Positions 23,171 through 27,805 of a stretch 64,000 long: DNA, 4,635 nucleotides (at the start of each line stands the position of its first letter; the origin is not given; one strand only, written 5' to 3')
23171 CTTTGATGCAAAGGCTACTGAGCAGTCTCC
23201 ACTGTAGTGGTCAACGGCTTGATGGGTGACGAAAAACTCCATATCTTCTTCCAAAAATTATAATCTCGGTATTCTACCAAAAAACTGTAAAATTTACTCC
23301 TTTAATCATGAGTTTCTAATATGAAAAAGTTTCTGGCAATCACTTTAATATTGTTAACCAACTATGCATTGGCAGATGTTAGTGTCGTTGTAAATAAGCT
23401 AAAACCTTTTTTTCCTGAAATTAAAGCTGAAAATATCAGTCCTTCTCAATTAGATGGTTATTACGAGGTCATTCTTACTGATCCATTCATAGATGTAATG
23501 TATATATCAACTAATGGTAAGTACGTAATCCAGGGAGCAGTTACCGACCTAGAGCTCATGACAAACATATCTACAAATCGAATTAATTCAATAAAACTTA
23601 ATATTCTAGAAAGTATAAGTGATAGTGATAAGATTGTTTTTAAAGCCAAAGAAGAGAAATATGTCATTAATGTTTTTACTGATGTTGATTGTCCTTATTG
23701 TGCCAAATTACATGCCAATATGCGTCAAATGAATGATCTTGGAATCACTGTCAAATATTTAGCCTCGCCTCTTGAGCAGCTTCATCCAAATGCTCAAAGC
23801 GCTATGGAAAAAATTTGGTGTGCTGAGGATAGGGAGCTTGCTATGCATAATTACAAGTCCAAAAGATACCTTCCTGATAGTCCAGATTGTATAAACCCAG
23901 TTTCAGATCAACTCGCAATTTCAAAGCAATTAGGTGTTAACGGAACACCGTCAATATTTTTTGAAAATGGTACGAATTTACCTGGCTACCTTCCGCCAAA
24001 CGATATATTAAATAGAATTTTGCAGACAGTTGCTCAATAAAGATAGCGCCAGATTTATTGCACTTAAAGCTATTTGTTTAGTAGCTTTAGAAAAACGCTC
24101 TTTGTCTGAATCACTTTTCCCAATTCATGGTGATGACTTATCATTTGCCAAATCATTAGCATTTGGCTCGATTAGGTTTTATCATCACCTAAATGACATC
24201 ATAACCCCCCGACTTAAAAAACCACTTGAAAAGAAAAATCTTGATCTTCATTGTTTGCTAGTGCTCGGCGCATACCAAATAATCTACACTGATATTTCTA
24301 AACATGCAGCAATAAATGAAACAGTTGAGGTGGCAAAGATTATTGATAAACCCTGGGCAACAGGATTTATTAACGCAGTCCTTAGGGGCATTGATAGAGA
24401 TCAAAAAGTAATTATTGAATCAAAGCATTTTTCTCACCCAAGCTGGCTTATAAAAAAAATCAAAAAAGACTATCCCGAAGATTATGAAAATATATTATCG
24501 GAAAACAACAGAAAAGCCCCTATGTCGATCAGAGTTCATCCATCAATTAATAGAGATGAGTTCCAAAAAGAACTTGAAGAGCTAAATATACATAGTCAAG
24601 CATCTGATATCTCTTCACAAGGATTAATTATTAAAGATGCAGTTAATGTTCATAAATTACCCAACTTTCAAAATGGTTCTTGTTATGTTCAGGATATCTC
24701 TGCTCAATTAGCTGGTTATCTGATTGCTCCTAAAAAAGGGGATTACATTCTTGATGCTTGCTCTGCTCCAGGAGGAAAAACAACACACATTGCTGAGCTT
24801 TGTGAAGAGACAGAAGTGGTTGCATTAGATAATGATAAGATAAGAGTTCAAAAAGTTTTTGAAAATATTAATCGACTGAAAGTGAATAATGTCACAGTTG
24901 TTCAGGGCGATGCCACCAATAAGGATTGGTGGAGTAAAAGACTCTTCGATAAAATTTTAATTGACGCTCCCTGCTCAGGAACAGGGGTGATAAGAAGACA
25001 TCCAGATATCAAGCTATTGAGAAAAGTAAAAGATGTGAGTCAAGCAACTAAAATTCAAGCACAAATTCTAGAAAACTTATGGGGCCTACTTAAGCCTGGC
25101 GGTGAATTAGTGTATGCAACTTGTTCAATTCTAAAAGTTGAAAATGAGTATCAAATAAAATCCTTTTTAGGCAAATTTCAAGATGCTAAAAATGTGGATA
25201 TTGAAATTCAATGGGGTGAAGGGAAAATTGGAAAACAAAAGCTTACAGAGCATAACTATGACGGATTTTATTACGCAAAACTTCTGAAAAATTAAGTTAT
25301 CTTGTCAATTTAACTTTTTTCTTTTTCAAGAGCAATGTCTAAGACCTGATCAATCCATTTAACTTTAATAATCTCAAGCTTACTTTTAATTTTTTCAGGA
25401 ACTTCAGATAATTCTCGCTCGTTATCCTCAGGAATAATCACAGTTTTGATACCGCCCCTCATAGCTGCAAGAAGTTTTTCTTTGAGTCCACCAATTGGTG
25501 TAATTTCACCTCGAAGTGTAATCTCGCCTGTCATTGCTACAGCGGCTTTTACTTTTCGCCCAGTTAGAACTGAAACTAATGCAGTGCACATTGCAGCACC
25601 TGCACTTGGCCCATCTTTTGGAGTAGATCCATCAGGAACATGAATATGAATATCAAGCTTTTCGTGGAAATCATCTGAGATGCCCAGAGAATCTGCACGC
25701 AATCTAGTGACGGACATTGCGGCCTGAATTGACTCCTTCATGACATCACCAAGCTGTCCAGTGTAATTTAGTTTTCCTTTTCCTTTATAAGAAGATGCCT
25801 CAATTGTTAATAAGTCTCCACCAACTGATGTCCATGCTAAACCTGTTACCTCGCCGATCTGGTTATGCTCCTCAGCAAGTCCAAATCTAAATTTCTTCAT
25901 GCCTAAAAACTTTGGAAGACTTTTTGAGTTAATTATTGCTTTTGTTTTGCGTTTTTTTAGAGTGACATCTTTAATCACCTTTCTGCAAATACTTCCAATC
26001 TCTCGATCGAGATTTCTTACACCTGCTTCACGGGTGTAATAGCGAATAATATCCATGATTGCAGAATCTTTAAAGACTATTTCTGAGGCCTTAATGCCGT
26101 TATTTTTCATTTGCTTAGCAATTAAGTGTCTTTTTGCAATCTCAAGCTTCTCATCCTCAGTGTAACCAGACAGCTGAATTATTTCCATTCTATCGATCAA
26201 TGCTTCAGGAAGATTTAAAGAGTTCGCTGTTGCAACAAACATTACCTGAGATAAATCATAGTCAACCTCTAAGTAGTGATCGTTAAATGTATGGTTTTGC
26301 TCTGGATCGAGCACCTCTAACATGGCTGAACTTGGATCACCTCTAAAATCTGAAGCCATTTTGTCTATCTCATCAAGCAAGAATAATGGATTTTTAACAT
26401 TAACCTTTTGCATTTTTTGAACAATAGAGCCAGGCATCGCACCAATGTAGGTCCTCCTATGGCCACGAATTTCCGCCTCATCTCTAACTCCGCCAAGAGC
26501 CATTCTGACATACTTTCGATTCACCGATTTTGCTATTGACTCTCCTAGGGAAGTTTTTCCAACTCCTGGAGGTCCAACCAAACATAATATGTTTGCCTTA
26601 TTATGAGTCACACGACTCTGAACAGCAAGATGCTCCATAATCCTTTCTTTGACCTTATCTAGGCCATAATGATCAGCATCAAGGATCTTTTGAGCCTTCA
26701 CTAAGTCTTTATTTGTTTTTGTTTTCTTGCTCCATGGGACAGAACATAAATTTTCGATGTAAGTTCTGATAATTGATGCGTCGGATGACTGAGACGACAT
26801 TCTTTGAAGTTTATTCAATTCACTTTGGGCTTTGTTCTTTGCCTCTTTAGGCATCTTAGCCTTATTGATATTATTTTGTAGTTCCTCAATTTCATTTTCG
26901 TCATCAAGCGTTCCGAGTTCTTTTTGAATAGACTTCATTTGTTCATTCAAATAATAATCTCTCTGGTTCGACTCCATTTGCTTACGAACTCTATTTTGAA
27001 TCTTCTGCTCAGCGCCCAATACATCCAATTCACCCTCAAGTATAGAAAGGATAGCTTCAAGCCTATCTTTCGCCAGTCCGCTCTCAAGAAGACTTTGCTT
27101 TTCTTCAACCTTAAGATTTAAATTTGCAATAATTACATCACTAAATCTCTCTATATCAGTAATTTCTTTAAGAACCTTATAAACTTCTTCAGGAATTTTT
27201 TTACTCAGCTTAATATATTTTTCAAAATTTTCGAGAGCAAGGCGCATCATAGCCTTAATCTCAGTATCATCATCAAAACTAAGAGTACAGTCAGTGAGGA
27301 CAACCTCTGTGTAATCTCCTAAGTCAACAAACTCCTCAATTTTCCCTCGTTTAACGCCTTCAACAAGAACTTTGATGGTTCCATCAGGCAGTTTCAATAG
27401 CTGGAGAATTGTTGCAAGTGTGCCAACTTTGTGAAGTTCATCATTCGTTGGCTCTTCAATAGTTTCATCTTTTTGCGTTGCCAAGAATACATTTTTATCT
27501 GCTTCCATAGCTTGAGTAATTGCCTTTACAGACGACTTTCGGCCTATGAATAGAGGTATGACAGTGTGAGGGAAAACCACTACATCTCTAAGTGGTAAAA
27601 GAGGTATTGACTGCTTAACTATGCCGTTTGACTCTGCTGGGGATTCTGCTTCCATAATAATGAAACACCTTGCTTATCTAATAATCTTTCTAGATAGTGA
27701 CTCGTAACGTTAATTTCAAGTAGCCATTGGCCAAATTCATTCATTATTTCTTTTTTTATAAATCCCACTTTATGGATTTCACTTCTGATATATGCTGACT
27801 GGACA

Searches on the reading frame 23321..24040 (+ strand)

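Call 70: search_protein_families(library=pfam, proteins=[window:23321-24040:+], max_evalue=0.0001)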
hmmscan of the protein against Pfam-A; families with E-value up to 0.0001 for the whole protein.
window:23321-24040:+ (239 aa): 4 families
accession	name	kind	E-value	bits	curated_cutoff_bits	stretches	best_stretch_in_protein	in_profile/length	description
PF13098.12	Thioredoxin_2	-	1.8e-25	89.7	27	1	109-231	2-102/104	Thioredoxin-like domain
PF10411.14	DsbC_N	-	1.2e-12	47.7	25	1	16-82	3-67/70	Disulfide bond isomerase protein N-terminal domain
PF01323.26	DSBA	-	2.5e-06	27.9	25.6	0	116-156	2-44/191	DSBA-like thioredoxin domain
PF13462.12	Thioredoxin_4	-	9.8e-05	23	23.2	0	113-138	14-39/165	Thioredoxin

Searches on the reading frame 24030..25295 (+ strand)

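Call 70: search_protein_families(library=pfam, proteins=[window:24030-25295:+], max_evalue=0.0001)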
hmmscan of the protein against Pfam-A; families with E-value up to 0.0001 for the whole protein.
window:24030-25295:+ (421 aa): 8 families
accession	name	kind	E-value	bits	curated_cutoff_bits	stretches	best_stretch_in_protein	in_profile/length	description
PF01189.24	Methyltr_RsmB-F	-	5.5e-64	216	27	1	231-418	3-198/199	16S rRNA methyltransferase RsmB/F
PF01029.23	NusB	-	1.6e-22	80.8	23.1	1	6-123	2-133/133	NusB family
PF22458.1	RsmF-B_ferredox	-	3.5e-20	72.4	27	1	136-208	1-74/74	Methyltr_RsmF/B-like, ferredoxin-like domain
PF13847.12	Methyltransf_31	-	1.4e-12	48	27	1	235-370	2-114/145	Methyltransferase domain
PF17125.10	Methyltr_RsmF_N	-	2.4e-06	28.3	34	1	137-222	2-85/86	N-terminal domain of 16S rRNA methyltransferase RsmF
PF01728.25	FtsJ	-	4.9e-06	27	24.1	1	235-361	20-136/181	FtsJ-like methyltransferase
PF13649.12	Methyltransf_25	-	1.5e-05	26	27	0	240-311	1-70/97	Methyltransferase domain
PF02390.23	Methyltransf_4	-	6.5e-05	22.9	24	0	240-297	5-62/173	Putative methyltransferase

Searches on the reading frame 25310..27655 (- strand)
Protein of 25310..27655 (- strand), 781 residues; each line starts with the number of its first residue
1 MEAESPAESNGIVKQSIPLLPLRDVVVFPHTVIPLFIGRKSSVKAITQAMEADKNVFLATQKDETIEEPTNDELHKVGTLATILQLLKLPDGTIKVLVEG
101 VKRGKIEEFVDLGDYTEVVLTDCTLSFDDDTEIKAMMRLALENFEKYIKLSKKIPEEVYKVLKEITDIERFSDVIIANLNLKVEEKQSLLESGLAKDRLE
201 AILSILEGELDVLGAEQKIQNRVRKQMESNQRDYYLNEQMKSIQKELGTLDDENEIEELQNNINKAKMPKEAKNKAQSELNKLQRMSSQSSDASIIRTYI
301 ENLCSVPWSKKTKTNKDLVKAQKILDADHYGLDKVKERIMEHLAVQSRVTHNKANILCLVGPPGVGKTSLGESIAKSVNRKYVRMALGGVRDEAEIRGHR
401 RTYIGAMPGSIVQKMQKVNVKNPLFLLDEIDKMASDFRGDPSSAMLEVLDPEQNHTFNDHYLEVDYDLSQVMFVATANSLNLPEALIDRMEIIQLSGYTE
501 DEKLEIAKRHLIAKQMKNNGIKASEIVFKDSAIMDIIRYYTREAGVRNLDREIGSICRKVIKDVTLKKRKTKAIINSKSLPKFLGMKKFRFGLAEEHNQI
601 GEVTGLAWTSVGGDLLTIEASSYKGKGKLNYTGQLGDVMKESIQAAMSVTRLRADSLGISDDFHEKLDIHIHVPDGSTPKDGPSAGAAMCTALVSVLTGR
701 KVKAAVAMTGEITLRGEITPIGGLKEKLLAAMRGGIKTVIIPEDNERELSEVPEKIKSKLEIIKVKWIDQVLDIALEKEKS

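Call 70: search_protein_families(library=pfam, proteins=[window:25310-27655:-], max_evalue=0.0001)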
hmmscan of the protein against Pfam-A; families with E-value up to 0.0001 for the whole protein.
window:25310-27655:- (781 aa): 9 families
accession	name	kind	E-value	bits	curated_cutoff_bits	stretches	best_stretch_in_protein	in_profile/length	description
PF05362.19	Lon_C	-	9.7e-93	309.9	21.1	1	575-777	2-204/205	Lon protease (S16) C-terminal proteolytic domain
PF02190.22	LON_substr_bdg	-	1.2e-52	179.2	28.7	1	17-207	2-199/200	ATP-dependent protease La (LON) substrate-binding domain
PF22667.2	Lon_lid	-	9e-23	80.1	27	1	517-571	1-55/57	Lon protease AAA+ ATPase lid domain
PF00004.35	AAA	-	9.8e-22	78.2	21.2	1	357-495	1-128/131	ATPase family associated with various cellular activities (AAA)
PF07728.20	AAA_5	-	1.3e-10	41.9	22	1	357-490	2-139/139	AAA domain (dynein-related subfamily)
PF08298.17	AAA_PrkA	-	2e-07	30.8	25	1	311-381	44-112/358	PrkA AAA domain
PF13541.12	ChlI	-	2.7e-06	27.7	27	1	625-745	8-121/121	Subunit ChlI of Mg-chelatase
PF01695.23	IstB_IS21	-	2.1e-05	24.6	24.1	1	319-431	58-163/238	IstB-like ATP binding protein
PF13191.12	AAA_16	-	5.5e-05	24.2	32.6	0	344-390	14-60/167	AAA ATPase domain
